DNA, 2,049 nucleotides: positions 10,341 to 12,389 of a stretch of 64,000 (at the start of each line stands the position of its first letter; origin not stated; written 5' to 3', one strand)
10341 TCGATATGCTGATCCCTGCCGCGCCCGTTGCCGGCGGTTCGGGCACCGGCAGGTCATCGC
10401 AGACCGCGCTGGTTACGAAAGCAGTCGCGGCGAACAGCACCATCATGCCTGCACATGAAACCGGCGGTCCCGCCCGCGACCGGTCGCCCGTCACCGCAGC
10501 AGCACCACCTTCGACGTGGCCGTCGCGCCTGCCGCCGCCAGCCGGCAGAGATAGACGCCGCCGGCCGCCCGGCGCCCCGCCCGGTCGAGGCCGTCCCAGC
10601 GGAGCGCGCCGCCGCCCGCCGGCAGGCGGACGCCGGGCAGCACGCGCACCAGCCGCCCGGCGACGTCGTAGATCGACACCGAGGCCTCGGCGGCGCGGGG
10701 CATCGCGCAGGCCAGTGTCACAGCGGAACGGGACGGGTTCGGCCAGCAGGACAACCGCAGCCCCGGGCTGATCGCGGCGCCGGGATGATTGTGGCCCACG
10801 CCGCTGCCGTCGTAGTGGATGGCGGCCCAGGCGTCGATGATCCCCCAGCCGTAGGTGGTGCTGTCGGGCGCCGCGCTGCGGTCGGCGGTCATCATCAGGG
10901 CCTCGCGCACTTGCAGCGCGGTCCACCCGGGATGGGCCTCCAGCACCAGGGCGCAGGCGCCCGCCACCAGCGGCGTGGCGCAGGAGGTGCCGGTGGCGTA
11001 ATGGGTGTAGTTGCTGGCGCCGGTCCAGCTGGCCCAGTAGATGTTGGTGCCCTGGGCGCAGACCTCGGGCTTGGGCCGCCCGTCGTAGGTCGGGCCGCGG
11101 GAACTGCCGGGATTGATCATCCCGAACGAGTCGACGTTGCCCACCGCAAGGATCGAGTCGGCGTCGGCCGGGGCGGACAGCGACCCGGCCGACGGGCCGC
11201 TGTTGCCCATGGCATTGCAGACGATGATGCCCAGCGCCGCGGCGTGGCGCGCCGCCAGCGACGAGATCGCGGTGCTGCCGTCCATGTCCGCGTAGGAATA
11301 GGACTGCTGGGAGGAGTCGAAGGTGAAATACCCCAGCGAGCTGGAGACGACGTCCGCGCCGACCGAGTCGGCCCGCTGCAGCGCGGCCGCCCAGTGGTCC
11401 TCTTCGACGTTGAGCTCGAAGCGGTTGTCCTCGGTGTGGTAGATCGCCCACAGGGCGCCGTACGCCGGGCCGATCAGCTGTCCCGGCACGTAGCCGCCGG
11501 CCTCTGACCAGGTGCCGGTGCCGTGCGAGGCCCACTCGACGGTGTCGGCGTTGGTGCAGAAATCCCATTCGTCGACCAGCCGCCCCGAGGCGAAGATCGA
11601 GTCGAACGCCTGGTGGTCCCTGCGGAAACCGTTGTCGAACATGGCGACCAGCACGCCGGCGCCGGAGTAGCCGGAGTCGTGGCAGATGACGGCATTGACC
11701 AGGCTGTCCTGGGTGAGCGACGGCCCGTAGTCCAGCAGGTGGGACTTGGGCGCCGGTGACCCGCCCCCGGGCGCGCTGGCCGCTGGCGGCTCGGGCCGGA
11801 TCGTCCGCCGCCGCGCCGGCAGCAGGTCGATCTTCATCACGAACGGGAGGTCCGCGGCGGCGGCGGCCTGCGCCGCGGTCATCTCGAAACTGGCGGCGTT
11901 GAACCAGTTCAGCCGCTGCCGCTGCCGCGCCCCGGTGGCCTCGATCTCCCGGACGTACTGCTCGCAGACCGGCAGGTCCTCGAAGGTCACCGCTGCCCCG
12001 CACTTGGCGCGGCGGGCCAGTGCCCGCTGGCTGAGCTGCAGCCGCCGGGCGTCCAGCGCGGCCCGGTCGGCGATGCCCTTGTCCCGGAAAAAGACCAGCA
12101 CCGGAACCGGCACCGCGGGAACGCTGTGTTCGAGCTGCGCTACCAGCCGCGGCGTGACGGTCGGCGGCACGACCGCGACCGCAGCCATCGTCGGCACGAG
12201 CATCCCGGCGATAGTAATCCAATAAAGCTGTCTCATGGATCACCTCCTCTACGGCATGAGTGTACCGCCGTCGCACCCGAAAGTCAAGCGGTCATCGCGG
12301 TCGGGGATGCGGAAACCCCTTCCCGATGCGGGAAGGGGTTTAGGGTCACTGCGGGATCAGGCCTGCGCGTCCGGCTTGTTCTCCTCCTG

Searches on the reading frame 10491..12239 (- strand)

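Call 7: search_protein_families(library=pfam, proteins=[window:10491-12239:-], max_evalue=0.001)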
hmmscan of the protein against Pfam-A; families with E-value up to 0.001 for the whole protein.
window:10491-12239:- (582 aa): 3 families
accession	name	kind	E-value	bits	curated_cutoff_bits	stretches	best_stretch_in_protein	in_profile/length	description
PF00082.27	Peptidase_S8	-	2.6e-37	129.2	21.8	1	193-466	1-288/288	Subtilase family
PF13860.13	FlgD_ig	-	6.1e-08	33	27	1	507-570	12-76/79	FlgD Ig-like domain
PF18962.6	Por_Secre_tail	-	0.00059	20.5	27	0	499-531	2-34/75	Secretion system C-terminal sorting domain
